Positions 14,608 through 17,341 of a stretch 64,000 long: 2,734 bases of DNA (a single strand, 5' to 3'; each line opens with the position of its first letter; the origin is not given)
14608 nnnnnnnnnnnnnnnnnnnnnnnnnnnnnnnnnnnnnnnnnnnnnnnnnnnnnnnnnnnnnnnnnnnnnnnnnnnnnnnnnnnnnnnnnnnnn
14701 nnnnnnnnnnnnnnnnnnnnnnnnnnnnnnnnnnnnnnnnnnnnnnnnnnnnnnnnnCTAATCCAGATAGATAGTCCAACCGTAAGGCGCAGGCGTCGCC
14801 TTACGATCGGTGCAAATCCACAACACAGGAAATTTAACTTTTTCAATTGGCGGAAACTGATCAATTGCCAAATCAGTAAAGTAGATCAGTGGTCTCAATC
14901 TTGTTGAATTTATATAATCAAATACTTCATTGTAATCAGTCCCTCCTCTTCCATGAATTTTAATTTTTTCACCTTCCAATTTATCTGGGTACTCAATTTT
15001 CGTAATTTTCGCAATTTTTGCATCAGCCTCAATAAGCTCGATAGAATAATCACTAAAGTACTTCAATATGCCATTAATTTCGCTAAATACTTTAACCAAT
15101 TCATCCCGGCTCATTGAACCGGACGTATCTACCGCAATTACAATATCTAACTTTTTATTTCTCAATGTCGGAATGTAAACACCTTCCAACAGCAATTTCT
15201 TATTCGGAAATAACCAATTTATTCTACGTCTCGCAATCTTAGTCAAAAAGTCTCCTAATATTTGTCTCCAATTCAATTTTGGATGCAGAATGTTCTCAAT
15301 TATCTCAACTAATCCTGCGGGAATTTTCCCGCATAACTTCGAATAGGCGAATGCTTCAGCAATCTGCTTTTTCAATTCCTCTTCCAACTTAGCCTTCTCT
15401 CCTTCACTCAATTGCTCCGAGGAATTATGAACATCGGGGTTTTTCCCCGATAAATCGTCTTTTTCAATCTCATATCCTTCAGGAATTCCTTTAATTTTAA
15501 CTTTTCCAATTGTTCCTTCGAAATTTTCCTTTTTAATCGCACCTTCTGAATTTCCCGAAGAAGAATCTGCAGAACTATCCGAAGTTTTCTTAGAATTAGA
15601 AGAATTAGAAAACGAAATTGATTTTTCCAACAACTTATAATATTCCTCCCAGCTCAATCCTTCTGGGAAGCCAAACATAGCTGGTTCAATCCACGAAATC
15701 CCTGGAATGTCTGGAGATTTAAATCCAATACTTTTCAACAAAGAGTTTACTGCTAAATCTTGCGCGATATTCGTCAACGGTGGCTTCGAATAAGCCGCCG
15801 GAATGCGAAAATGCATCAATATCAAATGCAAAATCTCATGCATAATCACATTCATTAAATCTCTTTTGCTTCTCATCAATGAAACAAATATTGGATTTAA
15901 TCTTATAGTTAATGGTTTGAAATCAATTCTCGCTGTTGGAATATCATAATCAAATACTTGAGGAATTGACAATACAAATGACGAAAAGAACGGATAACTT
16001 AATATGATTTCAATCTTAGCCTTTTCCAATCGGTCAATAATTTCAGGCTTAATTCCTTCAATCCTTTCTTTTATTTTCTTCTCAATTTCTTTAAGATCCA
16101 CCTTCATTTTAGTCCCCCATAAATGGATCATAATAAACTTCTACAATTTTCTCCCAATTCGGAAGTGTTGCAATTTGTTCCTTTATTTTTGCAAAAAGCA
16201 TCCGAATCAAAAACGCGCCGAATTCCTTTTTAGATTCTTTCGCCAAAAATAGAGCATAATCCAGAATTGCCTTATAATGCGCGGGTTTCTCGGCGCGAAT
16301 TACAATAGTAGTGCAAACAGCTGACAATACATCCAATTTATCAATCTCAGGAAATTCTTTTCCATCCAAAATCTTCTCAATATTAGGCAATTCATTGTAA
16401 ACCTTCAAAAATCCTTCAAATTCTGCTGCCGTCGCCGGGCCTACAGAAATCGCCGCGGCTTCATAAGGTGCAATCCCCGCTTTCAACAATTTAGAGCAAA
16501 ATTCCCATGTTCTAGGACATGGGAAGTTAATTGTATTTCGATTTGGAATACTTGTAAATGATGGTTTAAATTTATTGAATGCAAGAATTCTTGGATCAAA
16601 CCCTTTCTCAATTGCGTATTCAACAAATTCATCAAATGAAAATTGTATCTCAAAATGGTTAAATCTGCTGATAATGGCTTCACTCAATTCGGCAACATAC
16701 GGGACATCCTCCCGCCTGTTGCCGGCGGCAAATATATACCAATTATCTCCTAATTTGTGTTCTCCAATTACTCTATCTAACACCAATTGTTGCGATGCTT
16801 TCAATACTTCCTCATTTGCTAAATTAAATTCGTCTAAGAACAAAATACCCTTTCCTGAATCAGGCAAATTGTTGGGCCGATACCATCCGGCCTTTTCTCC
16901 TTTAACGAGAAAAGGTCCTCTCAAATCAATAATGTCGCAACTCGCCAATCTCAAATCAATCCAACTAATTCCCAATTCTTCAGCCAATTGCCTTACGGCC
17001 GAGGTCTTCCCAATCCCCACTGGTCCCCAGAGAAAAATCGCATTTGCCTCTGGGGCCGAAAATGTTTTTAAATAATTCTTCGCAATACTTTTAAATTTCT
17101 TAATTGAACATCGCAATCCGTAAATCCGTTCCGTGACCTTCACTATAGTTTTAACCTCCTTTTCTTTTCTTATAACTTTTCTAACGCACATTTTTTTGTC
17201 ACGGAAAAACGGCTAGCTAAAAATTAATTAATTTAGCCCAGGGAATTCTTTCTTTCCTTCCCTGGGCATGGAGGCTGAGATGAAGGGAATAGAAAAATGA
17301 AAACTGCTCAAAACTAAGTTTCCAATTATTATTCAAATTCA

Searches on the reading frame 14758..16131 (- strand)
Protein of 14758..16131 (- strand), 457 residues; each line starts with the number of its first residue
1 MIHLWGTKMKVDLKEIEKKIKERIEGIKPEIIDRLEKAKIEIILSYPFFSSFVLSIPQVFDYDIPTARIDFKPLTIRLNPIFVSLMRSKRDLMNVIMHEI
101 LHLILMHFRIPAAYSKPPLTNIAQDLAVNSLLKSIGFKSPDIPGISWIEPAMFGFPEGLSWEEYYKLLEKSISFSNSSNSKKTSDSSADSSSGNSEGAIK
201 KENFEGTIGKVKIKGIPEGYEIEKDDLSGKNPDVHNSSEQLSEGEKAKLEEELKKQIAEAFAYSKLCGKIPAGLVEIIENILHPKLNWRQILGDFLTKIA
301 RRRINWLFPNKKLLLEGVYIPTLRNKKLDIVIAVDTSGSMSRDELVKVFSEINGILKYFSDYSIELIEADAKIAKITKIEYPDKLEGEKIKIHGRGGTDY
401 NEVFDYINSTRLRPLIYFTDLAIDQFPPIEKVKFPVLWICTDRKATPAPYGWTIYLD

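Call 6: search_protein_families(library=pfam, proteins=[window:14758-16131:-], max_evalue=0.1)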
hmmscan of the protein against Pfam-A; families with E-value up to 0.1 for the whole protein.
window:14758-16131:- (457 aa): 5 families
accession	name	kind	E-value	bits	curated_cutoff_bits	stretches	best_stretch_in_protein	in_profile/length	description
PF13203.12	DUF2201_N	-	5.9e-24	85.6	23.2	1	34-323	5-270/271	Putative metallopeptidase domain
PF09967.15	DUF2201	-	1.5e-20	74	26.4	1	330-456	1-122/123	VWA-like domain (DUF2201)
PF10263.15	SprT-like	-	0.0057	16.9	25.6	1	74-108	44-77/108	SprT-like family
PF00092.34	VWA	-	0.028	15.1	23.8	1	329-360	1-32/174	von Willebrand factor type A domain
PF05762.20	VWA_CoxE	-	0.062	13.2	26.4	1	324-409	53-141/222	VWA domain containing CoxE-like protein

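Call 7: search_protein_families(library=phrogs, proteins=[window:14758-16131:-], max_evalue=0.1)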
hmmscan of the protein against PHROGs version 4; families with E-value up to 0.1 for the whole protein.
window:14758-16131:- (457 aa): 4 families
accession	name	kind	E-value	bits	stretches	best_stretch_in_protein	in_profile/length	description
phrog_1314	-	DNA, RNA and nucleotide metabolism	3.4e-71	241.4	1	30-456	10-390/394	HNH endonuclease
phrog_30358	-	unknown function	1.7e-14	55.3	1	261-454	6-197/204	-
phrog_32906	-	unknown function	0.00017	21.8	1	316-440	424-543/569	-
phrog_31549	-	unknown function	0.0043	18.1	1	329-409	11-93/153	-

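Call 36: find_related_loci(query=window:14758-16131:-, collection=viral_contigs, flank=10000)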
Query window:14758-16131:- (457 aa) in viral_contigs; peptide patterns used: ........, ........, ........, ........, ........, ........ (x = any residue, [..] = any of these).
34 stretches matched a pattern, but none encodes a relative of the query by tblastn (E <= 1e-3).

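Call 47: find_homologous_proteins(query=window:14758-16131:-, max_evalue=1e-10)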
Query window:14758-16131:- (457 aa): 65 proteins with E <= 1e-10 among 8000 candidates.
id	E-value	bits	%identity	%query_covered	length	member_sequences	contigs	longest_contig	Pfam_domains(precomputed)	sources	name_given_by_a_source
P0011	1.9e-283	958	97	96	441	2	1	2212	PF13203.13,PF09967.16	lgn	-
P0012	1.2e-52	198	41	44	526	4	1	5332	PF13203.13,PF09967.16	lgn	-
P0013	1.5e-48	184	31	22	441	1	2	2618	PF13203.13,PF09967.16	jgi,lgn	-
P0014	8.4e-48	182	45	41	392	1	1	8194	PF13203.13,PF09967.16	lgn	-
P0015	1.9e-46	177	31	92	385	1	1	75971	PF13203.13,PF09967.16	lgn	-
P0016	8.3e-40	155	32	89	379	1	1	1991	PF13203.13,PF09967.16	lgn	-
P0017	3.6e-37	147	30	88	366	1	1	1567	PF13203.13,PF09967.16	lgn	-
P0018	6.0e-33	133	28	93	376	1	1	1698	PF13203.13,PF09967.16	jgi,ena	-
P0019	3.0e-32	130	27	94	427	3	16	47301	PF13203.13,PF09967.16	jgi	jgi:predicted metal-dependent peptidase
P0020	1.6e-30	125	28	89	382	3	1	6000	PF13203.13,PF09967.16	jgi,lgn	-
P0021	2.5e-29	121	28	91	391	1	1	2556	PF13203.13,PF09967.16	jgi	-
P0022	5.3e-29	120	24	91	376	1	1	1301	PF13203.13,PF09967.16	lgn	-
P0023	5.0e-25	107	29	90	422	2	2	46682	PF13203.13,PF09967.16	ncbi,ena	-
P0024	1.7e-24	105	26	89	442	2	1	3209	PF13203.13,PF09967.16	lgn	-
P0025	2.0e-24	105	26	90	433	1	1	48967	PF13203.13,PF09967.16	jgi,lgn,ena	-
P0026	3.4e-24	104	27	94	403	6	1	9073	PF18894.7,PF13203.13,PF09967.16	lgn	-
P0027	9.2e-24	102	26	95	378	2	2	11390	PF13203.13,PF09967.16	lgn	-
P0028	2.7e-23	101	25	93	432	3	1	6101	PF13203.13,PF09967.16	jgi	jgi:predicted metal-dependent peptidase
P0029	4.4e-22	97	25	91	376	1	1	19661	PF13203.13,PF09967.16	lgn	-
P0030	5.3e-22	97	25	91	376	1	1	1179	PF13203.13,PF09967.16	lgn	-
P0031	7.9e-22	96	27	90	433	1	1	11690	PF13203.13,PF09967.16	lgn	-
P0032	8.0e-22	96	25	91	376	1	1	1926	PF13203.13,PF09967.16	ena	-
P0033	5.3e-21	93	25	91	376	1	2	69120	PF13203.13,PF09967.16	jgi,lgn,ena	-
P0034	6.4e-21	93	27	81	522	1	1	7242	PF13203.13,PF09967.16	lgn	-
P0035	6.7e-21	93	26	91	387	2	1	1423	PF13203.13,PF09967.16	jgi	jgi:predicted metal-dependent peptidase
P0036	8.4e-21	93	25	92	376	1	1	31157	PF13203.13,PF09967.16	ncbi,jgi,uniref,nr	ncbi:MAG: VWA-like domain-containing protein [Arcobacter sp.]|jgi:predicted metal-dependent peptidas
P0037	9.8e-21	92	28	94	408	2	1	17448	PF18894.7,PF13203.13,PF09967.16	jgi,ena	jgi:predicted metal-dependent peptidase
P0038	1.4e-20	92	25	98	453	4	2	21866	PF13203.13,PF09967.16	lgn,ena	-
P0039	2.2e-20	91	26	92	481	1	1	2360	PF13203.13,PF09967.16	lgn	-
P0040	2.4e-20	91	24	91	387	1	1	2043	PF13203.13,PF09967.16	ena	-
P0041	3.1e-20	91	26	95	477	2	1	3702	PF13203.13,PF09967.16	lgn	-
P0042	1.1e-19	89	27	92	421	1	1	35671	PF13203.13,PF09967.16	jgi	jgi:predicted metal-dependent peptidase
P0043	2.1e-19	88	31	42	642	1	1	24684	PF13203.13,PF09967.16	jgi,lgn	-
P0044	5.5e-19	87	27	76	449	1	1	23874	PF13519.13,PF13203.13,PF09967.16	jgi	jgi:predicted metal-dependent peptidase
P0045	5.5e-19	87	26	91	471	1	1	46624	PF13203.13,PF09967.16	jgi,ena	-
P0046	7.0e-19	86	27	37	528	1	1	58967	PF13203.13,PF09967.16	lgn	-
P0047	1.1e-18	86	27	76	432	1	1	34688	PF13203.13,PF09967.16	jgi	jgi:predicted metal-dependent peptidase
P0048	1.8e-17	82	27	97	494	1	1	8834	PF13203.13,PF09967.16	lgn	-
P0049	3.8e-17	81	24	94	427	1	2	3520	PF13203.13,PF09967.16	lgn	-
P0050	1.2e-16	79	33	34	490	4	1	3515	PF09967.16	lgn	-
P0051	1.3e-16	79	27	83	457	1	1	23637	PF13519.13,PF13203.13,PF09967.16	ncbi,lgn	-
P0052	1.3e-16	79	27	85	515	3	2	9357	PF13203.13,PF09967.16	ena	-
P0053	1.6e-16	79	25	96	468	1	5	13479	PF13203.13,PF09967.16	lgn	-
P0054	1.7e-16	78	25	82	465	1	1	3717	PF13203.13,PF09967.16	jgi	jgi:predicted metal-dependent peptidase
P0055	1.9e-16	78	27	90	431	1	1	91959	PF13203.13,PF09967.16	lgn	-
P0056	3.1e-16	78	24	77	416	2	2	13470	PF13203.13,PF09967.16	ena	-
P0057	4.0e-16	77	24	91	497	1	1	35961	PF09967.16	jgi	jgi:predicted metal-dependent peptidase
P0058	7.4e-15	73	23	91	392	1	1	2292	PF13203.13,PF09967.16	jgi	jgi:predicted metal-dependent peptidase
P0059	7.9e-15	73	26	88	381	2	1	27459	PF13203.13,PF09967.16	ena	-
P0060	9.0e-15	73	27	85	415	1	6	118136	PF13203.13,PF09967.16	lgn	-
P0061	1.4e-14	72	25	89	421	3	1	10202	PF13203.13,PF09967.16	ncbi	-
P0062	2.1e-14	72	26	92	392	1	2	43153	PF13203.13,PF09967.16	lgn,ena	-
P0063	5.4e-14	70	25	86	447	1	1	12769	PF13519.13,PF13203.13,PF09967.16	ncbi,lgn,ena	-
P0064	1.0e-13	69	27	49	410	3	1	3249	PF13203.13,PF09967.16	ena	-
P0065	3.1e-13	68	26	66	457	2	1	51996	PF13203.13,PF09967.16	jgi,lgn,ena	-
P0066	5.5e-13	67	29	48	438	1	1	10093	PF13203.13,PF09967.16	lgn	-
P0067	1.3e-12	66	26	76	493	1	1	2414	PF13203.13,PF09967.16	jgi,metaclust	metaclust:\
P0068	1.3e-12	66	27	84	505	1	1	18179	PF13203.13,PF09967.16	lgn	-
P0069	2.2e-12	65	26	65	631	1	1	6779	PF13203.13,PF09967.16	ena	-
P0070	5.7e-12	64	22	93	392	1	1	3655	PF13203.13,PF09967.16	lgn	-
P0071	6.8e-12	63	23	85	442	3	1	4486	PF13203.13,PF09967.16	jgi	-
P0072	1.6e-11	62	24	90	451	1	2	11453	PF13203.13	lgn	-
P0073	3.2e-11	61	23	87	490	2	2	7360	PF09967.16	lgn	-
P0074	3.9e-11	61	23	80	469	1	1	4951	PF13203.13,PF09967.16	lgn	-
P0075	5.8e-11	60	27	72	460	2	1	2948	PF13203.13,PF09967.16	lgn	-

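Call 48: find_encoding_contigs(protein=P0014, flank=10000, max_places=3)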
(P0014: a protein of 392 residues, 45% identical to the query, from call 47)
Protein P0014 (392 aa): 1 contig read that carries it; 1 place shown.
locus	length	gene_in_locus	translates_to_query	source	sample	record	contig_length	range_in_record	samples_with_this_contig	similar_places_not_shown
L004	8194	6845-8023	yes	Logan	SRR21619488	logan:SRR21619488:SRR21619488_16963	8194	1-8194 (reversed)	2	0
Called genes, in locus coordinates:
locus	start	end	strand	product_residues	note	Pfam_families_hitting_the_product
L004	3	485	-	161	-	?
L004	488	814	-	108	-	-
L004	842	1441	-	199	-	PF01510:Amidase_2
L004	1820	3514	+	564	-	PF00749:tRNA-synt_1c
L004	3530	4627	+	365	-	-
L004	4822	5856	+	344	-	PF20030:bpMoxR (weak), PF00004:AAA, PF07728:AAA_5 (faint)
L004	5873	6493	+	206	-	-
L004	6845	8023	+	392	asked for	PF13203:DUF2201_N, PF09967:DUF2201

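Call 49: find_encoding_contigs(protein=P0015, flank=10000, max_places=3)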
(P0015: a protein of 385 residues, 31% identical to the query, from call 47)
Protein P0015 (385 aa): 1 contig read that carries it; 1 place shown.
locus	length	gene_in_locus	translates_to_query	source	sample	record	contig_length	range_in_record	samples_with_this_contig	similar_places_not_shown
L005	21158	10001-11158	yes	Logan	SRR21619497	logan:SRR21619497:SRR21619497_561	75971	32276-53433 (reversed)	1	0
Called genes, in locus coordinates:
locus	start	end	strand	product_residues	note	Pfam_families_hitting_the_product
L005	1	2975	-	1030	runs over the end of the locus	-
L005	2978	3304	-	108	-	-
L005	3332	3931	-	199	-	PF01510:Amidase_2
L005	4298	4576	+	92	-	-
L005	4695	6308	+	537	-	PF00749:tRNA-synt_1c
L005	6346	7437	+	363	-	-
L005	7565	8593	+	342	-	PF12775:AAA_7 (weak), PF20030:bpMoxR (weak), PF00004:AAA, PF07728:AAA_5 (faint)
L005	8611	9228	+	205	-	-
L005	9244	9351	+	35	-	-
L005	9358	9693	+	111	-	-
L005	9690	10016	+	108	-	-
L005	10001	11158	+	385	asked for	PF13203:DUF2201_N, PF09967:DUF2201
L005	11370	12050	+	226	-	-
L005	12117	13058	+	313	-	-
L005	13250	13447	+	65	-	-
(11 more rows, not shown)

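Call 50: find_encoding_contigs(protein=P0012, flank=10000, max_places=3)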
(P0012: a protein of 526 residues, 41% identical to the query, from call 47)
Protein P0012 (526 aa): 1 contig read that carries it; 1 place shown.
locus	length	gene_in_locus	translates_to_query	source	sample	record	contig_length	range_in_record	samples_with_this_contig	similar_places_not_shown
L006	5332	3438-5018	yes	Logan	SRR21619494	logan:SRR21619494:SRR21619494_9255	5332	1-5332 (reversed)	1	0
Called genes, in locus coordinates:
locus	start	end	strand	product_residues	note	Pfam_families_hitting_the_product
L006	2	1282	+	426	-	?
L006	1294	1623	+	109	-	-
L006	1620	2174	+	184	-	PF00589:Phage_integrase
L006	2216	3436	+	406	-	PF13191:AAA_16 (faint), PF00004:AAA (weak), PF07728:AAA_5 (weak)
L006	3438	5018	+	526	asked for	PF13203:DUF2201_N, PF09967:DUF2201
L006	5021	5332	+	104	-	?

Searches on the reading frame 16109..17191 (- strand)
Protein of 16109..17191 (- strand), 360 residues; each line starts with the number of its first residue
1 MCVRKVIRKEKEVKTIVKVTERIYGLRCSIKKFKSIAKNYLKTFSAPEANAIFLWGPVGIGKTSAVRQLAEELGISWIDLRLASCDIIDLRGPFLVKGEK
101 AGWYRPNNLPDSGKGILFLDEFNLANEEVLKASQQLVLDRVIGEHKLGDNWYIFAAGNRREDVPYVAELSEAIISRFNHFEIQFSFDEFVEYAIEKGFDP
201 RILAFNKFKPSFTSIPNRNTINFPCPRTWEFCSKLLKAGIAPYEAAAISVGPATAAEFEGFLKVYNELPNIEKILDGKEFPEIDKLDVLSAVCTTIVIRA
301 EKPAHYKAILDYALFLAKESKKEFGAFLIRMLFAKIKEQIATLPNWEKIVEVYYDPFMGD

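Call 6: search_protein_families(library=pfam, proteins=[window:16109-17191:-], max_evalue=0.1)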
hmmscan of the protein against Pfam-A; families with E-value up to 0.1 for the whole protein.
window:16109-17191:- (360 aa): 13 families
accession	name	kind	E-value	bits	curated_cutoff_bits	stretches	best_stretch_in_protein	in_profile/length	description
PF07728.20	AAA_5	-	2.1e-07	31.5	22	1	52-177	2-139/139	AAA domain (dynein-related subfamily)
PF00004.35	AAA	-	2.3e-07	31.8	21.2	1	52-179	1-125/131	ATPase family associated with various cellular activities (AAA)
PF05673.19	DUF815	-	4.7e-05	23.1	23.8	1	32-161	36-153/249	Protein of unknown function (DUF815)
PF13191.12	AAA_16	-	7.5e-05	23.7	32.6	1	38-76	13-51/167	AAA ATPase domain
PF02367.23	TsaE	-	0.0013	19.1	26.6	1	33-75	7-47/128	Threonylcarbamoyl adenosine biosynthesis protein TsaE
PF13401.12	AAA_22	-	0.0058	17.4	27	1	49-73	5-29/130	AAA domain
PF03215.21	Rad17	-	0.015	15.7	23.8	1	31-79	26-75/186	Rad17 P-loop domain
PF13521.12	AAA_28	-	0.016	15.9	27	1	52-78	2-28/164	AAA domain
PF12775.13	AAA_7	-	0.017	15.1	25.8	0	33-73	17-57/181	P-loop containing dynein motor region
PF20030.5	bpMoxR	-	0.025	14.1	27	1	50-133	32-117/205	MoxR domain in the MoxR-vWA-beta-propeller ternary systems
PF13173.12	AAA_14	-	0.035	14.6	27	1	50-126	3-75/129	AAA domain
PF01637.24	ATPase_2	-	0.041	14.1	33.2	0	48-73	19-44/225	ATPase domain predominantly from Archaea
PF03969.22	AFG1_ATPase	-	0.063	12.7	27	1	20-66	29-78/361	AFG1-like ATPase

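Call 7: search_protein_families(library=phrogs, proteins=[window:16109-17191:-], max_evalue=0.1)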
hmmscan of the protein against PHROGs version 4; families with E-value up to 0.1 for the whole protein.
window:16109-17191:- (360 aa): 12 families
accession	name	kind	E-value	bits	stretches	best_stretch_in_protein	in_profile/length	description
phrog_1297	-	other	1.8e-69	235.4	1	28-352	9-348/356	ATPase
phrog_16335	-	other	2.7e-24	86.8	1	37-192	15-177/267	ATPase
phrog_249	-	moron, auxiliary metabolic gene and host takeover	1.5e-08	35.4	1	46-184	124-277/380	porphyrin biosynthesis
phrog_168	-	DNA, RNA and nucleotide metabolism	3e-07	31.4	1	47-188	40-160/314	clamp loader of DNA polymerase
phrog_21479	-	unknown function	4e-05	24.5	1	29-86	11-63/68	-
phrog_3757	-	unknown function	0.00058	20.4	1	35-83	110-160/367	-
phrog_16448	-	other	0.0033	16.7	1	35-207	435-612/680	ATPase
phrog_11838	-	DNA, RNA and nucleotide metabolism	0.006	16.8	1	30-85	26-76/420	clamp loader of DNA polymerase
phrog_50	-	DNA, RNA and nucleotide metabolism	0.0069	16.5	1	31-64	350-384/570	DnaC-like helicase loader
phrog_6891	-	other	0.029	15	1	40-73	32-66/310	ATPase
phrog_4871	-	other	0.032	13.7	1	36-74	484-521/764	ATP-dependent protease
phrog_5846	-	DNA, RNA and nucleotide metabolism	0.045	14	1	45-75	33-64/380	clamp loader of DNA polymerase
